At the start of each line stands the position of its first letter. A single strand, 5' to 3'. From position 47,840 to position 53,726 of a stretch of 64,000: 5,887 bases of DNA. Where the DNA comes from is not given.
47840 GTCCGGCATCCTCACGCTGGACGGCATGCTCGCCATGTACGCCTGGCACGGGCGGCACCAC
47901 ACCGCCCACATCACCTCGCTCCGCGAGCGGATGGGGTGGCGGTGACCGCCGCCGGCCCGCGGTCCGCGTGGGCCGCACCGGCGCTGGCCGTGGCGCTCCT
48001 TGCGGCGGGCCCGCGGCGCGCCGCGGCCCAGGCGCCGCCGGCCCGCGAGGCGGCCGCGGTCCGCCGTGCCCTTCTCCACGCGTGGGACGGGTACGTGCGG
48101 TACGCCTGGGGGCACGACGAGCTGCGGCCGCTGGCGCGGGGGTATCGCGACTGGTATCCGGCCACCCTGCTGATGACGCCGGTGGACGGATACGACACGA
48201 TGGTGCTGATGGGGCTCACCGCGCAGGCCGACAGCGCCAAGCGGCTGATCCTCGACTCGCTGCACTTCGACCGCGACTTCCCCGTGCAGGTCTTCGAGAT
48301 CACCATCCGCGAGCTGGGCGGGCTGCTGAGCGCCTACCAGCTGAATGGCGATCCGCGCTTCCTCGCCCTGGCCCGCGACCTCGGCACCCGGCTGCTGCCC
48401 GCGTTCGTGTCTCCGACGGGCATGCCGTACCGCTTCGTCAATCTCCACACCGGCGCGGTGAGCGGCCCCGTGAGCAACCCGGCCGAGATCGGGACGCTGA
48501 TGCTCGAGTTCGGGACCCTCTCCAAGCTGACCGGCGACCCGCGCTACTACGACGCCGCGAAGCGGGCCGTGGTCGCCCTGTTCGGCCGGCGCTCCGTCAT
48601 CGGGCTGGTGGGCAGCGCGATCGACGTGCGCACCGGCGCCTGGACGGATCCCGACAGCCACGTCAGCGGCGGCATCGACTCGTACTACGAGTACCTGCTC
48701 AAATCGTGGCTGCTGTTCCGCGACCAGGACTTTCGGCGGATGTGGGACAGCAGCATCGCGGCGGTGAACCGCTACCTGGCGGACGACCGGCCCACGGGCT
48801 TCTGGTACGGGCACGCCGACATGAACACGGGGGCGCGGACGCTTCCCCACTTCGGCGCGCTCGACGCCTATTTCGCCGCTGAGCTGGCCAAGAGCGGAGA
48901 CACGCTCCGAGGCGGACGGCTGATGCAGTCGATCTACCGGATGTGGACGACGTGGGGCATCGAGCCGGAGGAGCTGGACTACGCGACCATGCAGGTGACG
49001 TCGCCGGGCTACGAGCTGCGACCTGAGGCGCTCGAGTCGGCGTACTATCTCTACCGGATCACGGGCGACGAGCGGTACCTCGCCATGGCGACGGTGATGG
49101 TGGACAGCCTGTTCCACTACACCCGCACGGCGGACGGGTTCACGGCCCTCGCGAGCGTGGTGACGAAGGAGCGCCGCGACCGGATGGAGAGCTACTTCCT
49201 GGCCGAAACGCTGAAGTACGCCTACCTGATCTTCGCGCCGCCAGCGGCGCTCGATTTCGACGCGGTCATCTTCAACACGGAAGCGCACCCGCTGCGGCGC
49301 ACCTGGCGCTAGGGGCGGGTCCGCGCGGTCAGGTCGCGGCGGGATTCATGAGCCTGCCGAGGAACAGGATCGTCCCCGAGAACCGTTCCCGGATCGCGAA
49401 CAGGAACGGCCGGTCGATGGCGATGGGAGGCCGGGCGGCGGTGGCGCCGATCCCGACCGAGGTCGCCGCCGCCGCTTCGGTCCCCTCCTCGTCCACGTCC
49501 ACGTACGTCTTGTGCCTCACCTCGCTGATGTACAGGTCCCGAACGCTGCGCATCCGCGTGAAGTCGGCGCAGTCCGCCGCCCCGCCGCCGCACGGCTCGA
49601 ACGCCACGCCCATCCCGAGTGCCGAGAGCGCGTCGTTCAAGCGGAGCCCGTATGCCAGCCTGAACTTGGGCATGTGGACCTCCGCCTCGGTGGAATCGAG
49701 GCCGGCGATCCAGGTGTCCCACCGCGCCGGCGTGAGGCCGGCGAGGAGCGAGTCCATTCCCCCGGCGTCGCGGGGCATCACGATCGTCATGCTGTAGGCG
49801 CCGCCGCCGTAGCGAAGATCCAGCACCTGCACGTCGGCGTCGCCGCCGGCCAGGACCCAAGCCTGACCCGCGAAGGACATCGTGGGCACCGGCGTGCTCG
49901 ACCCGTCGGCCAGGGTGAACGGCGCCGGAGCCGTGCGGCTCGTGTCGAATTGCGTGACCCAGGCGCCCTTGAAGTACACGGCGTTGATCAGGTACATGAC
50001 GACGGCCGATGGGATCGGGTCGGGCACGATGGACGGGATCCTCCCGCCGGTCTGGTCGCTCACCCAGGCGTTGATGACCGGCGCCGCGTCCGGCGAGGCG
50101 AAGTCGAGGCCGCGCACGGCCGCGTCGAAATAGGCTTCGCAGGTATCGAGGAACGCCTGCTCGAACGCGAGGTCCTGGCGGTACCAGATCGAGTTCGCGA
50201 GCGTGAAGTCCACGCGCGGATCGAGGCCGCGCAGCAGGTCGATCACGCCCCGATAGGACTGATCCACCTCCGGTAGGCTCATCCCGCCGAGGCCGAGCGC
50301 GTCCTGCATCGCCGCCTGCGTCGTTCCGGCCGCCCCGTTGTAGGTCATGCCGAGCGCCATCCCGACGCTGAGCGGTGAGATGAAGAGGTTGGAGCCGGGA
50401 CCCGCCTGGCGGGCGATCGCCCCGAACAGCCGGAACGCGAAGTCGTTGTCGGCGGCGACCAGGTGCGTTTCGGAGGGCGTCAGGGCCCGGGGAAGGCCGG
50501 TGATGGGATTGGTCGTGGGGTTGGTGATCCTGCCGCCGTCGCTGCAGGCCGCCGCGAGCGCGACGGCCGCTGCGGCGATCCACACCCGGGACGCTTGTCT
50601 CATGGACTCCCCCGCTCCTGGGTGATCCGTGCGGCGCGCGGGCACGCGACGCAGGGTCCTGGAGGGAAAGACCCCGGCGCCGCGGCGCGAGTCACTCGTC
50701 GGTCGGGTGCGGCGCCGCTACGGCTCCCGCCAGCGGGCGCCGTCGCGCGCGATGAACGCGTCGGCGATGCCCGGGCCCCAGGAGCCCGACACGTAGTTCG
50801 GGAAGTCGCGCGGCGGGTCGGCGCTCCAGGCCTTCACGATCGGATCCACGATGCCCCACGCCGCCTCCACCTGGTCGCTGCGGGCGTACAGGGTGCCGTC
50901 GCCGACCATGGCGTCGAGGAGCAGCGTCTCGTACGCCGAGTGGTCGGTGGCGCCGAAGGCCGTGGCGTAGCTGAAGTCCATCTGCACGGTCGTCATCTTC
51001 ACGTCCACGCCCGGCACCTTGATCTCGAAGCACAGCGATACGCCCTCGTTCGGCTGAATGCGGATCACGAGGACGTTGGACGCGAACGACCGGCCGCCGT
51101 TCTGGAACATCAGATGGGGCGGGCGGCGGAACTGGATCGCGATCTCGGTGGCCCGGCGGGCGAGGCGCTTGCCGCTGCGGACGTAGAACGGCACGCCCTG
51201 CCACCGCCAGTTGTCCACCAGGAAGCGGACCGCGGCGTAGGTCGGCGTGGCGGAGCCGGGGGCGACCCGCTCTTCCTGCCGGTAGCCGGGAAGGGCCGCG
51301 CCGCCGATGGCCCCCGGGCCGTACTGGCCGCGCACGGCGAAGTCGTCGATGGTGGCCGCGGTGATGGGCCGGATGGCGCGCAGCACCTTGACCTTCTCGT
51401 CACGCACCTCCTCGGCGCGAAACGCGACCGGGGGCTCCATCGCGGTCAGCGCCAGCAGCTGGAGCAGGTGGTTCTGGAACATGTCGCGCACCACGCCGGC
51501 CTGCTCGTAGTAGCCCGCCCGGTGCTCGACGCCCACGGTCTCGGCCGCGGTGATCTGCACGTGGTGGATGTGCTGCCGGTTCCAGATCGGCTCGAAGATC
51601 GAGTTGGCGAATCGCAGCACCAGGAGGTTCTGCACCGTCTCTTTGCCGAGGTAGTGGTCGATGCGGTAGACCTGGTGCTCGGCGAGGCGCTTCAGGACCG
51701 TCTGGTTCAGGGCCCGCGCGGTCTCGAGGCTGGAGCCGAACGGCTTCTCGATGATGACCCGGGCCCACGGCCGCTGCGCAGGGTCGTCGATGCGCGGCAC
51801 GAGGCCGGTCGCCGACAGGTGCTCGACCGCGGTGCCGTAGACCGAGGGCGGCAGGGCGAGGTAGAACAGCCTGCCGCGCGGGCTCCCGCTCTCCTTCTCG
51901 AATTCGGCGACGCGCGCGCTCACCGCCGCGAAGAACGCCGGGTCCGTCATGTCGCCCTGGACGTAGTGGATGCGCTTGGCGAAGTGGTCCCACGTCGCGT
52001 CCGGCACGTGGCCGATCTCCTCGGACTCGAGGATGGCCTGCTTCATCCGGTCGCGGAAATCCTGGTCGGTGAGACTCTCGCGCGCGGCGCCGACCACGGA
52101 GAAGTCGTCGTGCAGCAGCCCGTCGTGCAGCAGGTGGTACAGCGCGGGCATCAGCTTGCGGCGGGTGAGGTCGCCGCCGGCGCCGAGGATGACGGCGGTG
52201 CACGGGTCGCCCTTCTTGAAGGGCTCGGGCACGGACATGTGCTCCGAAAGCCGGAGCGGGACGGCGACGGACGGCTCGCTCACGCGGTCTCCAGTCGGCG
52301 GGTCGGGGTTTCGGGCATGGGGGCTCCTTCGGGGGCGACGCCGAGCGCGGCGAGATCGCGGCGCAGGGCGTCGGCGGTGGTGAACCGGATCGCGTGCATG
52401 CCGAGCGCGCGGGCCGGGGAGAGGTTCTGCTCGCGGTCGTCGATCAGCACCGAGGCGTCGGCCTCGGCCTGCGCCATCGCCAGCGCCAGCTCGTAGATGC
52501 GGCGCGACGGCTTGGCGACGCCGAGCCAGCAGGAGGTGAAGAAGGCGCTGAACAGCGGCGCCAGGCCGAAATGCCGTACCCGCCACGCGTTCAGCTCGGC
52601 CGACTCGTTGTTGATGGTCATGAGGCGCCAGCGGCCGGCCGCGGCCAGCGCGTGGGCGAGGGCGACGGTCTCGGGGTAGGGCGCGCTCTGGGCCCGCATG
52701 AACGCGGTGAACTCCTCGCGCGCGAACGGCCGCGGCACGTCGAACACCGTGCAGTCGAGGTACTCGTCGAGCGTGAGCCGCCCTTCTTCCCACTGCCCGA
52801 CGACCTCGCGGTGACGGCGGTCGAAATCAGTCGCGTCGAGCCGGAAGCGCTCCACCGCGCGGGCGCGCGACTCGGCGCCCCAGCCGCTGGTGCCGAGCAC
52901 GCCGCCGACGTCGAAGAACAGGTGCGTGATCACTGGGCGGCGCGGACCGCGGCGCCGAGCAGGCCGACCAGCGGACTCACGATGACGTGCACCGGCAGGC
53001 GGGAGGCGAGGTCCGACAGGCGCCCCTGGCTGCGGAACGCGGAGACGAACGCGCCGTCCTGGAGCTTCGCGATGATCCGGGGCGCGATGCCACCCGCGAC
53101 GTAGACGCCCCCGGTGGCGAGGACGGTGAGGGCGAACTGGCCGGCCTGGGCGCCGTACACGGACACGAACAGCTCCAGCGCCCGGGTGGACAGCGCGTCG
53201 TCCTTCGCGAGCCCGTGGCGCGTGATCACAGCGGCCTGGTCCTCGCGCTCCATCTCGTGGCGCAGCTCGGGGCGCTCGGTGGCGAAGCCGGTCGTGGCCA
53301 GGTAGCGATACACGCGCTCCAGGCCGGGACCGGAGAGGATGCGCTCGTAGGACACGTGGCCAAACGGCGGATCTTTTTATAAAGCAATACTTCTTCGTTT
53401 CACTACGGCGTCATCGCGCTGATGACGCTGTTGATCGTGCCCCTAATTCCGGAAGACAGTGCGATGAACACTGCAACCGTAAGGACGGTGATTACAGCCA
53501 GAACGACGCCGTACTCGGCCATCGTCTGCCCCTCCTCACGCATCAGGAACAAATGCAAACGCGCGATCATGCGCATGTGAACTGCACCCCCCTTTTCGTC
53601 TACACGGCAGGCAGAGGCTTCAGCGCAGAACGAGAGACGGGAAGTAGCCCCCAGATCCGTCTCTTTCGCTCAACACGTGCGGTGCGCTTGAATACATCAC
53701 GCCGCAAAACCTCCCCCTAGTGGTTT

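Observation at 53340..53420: Abrupt breakpoint inside the glucokinase gene; clean chromosomal synteny ends at ~53.37 kb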

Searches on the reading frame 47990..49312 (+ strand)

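Call 57: search_protein_families(library=pfam, proteins=[window:47990-49312:+], max_evalue=0.001)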
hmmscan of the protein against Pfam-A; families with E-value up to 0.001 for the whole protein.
window:47990-49312:+ (440 aa): 2 families
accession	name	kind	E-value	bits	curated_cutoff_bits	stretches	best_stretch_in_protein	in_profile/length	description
PF01532.26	Glyco_hydro_47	-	1.1e-116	391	22.9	1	28-437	2-455/455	Glycosyl hydrolase family 47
PF07944.18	Beta-AFase-like_GH127_cat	-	3.4e-05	23.5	24.9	0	342-376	175-209/376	Beta-L-arabinofuranosidase, GH127 catalytic domain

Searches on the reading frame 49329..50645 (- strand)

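Call 57: search_protein_families(library=pfam, proteins=[window:49329-50645:-], max_evalue=0.001)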
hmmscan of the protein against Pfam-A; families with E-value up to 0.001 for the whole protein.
window:49329-50645:- (438 aa): 1 family
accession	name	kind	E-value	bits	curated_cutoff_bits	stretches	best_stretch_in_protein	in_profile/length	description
PF00079.25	Serpin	-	1.3e-102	344.2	27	1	65-435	2-370/370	Serpin (serine protease inhibitor)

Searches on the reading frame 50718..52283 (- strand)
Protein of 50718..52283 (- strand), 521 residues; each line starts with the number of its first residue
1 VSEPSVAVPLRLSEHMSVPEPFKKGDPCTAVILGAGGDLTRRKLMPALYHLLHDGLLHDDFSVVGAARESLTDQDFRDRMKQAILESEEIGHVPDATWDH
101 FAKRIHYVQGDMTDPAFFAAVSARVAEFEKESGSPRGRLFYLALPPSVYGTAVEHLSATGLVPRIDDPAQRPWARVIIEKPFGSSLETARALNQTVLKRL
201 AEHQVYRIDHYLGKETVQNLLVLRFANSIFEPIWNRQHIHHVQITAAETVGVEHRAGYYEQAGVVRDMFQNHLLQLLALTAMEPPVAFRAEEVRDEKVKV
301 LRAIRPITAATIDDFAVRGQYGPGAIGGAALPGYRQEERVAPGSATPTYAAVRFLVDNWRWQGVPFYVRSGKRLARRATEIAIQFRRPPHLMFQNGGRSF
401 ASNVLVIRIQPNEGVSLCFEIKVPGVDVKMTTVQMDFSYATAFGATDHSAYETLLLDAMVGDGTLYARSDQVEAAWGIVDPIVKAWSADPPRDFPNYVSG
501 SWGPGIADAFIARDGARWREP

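Call 39: find_related_loci(query=window:50718-52283:-, collection=metagenome_contigs, flank=6000)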
Query window:50718-52283:- (521 aa) in metagenome_contigs; peptide patterns used: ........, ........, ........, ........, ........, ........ (x = any residue, [..] = any of these).
600 stretches matched a pattern (row limit reached: there are more); 592 encode a relative of the query (tblastn E <= 1e-3); the best 80 are kept; 80 distinct loci.
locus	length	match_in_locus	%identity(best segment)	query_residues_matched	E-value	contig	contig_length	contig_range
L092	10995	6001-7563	95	1-520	0e+0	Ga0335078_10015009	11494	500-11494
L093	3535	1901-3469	89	1-521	0e+0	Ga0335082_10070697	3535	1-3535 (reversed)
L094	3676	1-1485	73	31-521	0e+0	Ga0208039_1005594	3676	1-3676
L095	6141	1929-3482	62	5-518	0e+0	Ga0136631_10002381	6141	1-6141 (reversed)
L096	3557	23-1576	61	5-521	0e+0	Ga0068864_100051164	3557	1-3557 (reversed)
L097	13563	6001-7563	64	4-521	0e+0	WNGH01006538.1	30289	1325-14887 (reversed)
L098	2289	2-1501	63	22-521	0e+0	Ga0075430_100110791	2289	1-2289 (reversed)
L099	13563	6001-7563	64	4-521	0e+0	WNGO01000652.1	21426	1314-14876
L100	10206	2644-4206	63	4-521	0e+0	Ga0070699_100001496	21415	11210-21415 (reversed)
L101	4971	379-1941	62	4-521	0e+0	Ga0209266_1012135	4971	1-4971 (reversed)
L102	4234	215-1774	60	11-521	0e+0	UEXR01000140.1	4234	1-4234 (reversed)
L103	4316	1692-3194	62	22-521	0e+0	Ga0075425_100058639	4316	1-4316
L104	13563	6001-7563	62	4-521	0e+0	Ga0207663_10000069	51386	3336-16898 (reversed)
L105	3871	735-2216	61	22-521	0e+0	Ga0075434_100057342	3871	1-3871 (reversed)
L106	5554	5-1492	62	27-521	0e+0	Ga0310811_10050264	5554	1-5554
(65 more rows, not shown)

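Call 57: search_protein_families(library=pfam, proteins=[window:50718-52283:-, L092:4293-5351:+], max_evalue=0.001)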
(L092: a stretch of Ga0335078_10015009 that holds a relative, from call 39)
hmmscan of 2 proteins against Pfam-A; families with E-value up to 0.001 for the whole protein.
window:50718-52283:- (521 aa): 2 families
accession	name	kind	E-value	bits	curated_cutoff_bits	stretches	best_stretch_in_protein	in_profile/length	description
PF02781.21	G6PD_C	-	1.4e-125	418.7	27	1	221-519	1-296/296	Glucose-6-phosphate dehydrogenase, C-terminal domain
PF00479.28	G6PD_N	-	7e-61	206.5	22.1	1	31-219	1-183/183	Glucose-6-phosphate dehydrogenase, NAD binding domain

L092:4293-5351:+ (352 aa): 1 family
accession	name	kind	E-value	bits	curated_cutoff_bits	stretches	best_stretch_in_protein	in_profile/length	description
PF02685.22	Glucokinase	-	2.6e-100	335.9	22.1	1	30-351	1-312/314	Glucokinase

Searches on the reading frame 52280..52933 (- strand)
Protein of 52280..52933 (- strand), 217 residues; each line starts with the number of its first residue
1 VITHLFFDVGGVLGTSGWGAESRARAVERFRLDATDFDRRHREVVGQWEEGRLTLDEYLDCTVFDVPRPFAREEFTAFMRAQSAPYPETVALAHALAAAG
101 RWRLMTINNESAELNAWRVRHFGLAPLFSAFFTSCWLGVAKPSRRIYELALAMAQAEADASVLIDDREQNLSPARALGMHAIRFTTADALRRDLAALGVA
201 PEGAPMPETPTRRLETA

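Call 8: find_encoding_contigs(protein=window:52280-52933:-, flank=10000, max_places=8)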
Protein window:52280-52933:- (217 aa): no gene with exactly this product is on record in the collection.

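Call 12: search_protein_families(library=pfam, proteins=[window:52280-52933:-], max_evalue=0.01)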
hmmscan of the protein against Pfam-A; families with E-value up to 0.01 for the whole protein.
window:52280-52933:- (217 aa): 3 families
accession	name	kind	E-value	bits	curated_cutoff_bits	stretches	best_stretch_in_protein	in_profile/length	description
PF00702.32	Hydrolase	-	5.6e-11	43.6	26.4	1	4-178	3-191/191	haloacid dehalogenase-like hydrolase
PF13419.12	HAD_2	-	0.00015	22.4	23.8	1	81-182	75-176/178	Haloacid dehalogenase-like hydrolase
PF13242.12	Hydrolase_like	-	0.002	18.4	22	1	140-197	3-61/75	HAD-hyrolase-like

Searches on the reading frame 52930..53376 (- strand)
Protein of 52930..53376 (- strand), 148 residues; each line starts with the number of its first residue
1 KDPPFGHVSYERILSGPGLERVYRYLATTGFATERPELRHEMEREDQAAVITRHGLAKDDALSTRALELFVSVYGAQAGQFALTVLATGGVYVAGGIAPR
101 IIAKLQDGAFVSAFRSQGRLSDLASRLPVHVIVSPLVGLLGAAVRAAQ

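Call 12: search_protein_families(library=pfam, proteins=[window:52930-53376:-], max_evalue=0.01)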
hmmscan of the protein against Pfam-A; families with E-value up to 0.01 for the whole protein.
window:52930-53376:- (148 aa): 1 family
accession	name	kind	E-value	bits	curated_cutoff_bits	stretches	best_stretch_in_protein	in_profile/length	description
PF02685.22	Glucokinase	-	2.6e-44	152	22.1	1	5-148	179-313/314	Glucokinase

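Call 20: find_homologous_proteins(query=window:52930-53376:-, max_evalue=1e-10)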
Query window:52930-53376:- (148 aa): 113 proteins with E <= 1e-10 among 265 candidates.
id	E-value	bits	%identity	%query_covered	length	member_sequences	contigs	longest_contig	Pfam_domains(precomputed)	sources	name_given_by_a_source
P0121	1.6e-81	289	99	95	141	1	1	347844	PF02685.23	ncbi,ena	-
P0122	1.7e-51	192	65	97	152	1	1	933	PF02685.23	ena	-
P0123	1.2e-46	176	61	97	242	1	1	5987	PF02685.23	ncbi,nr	ncbi:MAG TPA: glucokinase, partial [Gemmatimonadales bacterium]|nr:glucokinase [Gemmatimonadales bac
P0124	9.5e-45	170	57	97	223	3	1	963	PF02685.23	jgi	-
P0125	1.7e-43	166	76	64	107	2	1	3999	PF02685.23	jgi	jgi:glucokinase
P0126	2.3e-43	166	59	96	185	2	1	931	PF02685.23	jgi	jgi:glucokinase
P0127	6.8e-43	164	76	68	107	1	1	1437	PF02685.23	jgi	jgi:glucokinase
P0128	8.3e-42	160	58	89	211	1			PF02685.23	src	-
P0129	1.9e-41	159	57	91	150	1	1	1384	PF02685.23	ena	-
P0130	1.9e-40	156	53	99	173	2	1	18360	PF02685.23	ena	-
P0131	2.3e-40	156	58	90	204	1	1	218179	PF02685.23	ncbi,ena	-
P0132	6.3e-40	154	53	92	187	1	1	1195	PF02685.23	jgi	-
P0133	6.5e-40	154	57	97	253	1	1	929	PF02685.23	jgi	jgi:glucokinase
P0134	4.5e-39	152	64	70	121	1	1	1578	PF02685.23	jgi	jgi:glucokinase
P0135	5.7e-39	151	58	97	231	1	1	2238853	PF02685.23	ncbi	-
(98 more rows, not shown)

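Call 27: find_encoding_contigs(protein=P0135, flank=8000, max_places=3)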
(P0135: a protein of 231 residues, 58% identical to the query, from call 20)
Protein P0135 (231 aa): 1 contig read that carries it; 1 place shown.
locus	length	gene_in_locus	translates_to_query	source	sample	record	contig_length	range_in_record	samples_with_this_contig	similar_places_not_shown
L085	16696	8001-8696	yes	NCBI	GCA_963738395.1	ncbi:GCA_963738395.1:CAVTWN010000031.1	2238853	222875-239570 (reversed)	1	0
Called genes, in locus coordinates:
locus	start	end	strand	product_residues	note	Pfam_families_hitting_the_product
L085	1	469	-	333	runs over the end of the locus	PF00149:Metallophos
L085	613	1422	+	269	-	PF09296:NUDIX-like, PF09297:Zn_ribbon_NUD, PF00293:NUDIX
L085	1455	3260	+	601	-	PF00496:SBP_bac_5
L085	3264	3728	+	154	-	PF19300:BPD_transp_1_N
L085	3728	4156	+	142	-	PF00528:BPD_transp_1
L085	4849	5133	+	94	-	PF00528:BPD_transp_1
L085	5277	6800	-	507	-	PF20254:DMFA2_C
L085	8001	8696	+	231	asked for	PF02685:Glucokinase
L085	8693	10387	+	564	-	PF00106:adh_short, PF08659:KR, PF13561:adh_short_C2, PF01261:AP_endonuc_2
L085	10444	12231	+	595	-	PF00004:AAA, PF17862:AAA_lid_3 (weak), PF01434:Peptidase_M41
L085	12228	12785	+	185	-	PF03473:MOSC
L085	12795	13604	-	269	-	PF13189:Cytidylate_kin2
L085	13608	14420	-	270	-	PF13240:Zn_Ribbon_1 (faint)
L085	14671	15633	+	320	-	PF21686:LigD_Prim-Pol, PF01896:DNA_primase_S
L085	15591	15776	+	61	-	-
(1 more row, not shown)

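Call 28: find_encoding_contigs(protein=P0131, flank=8000, max_places=3)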
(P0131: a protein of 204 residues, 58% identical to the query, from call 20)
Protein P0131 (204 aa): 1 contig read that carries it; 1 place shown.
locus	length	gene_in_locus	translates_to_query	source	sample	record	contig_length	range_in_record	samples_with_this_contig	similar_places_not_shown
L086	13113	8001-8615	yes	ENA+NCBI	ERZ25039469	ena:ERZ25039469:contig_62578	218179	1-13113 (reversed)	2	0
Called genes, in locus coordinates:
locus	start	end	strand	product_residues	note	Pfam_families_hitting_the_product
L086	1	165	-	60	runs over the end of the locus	PF00069:Pkinase (weak)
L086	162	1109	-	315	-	PF00069:Pkinase, PF07714:PK_Tyr_Ser-Thr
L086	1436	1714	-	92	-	-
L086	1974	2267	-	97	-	-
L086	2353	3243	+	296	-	PF00069:Pkinase, PF07714:PK_Tyr_Ser-Thr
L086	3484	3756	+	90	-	-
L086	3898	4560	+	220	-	-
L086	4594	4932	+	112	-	-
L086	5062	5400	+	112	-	PF04430:DUF498 (weak)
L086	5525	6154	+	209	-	PF00491:Arginase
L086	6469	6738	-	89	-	-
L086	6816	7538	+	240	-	PF01182:Glucosamine_iso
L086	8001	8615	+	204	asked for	PF02685:Glucokinase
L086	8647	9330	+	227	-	PF00456:Transketolase_N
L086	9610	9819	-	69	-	-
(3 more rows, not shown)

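Call 59: find_encoding_contigs(protein=P0123, flank=6000, max_places=2)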
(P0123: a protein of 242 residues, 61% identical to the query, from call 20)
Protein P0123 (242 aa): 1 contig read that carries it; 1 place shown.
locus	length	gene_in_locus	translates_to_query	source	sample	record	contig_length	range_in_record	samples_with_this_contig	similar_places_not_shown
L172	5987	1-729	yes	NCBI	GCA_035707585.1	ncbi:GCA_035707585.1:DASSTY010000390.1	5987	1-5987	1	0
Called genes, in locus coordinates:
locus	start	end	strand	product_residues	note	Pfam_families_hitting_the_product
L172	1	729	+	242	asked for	PF02685:Glucokinase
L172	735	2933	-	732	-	PF14742:GDE_N_bis, PF22422:MGH1-like_GH, PF06202:GDE_C (weak), PF17389:Bac_rhamnosid6H (weak)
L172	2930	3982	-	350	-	PF13439:Glyco_transf_4, PF13579:Glyco_trans_4_4, PF00534:Glycos_transf_1, PF13692:Glyco_trans_1_4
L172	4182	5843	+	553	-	PF05977:MFS_3, PF07690:MFS_1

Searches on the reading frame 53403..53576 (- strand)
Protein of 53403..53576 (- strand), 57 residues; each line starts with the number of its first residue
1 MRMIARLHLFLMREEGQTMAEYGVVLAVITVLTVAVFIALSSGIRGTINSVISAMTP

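Call 12: search_protein_families(library=pfam, proteins=[window:53403-53576:-], max_evalue=0.01)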
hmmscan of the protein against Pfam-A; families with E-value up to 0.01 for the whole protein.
window:53403-53576:- (57 aa): 1 family
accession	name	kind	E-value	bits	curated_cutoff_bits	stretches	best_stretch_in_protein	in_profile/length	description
PF04964.19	Flp_Fap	-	4.1e-05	23.7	32.2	1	10-55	1-46/46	Flp/Fap pilin component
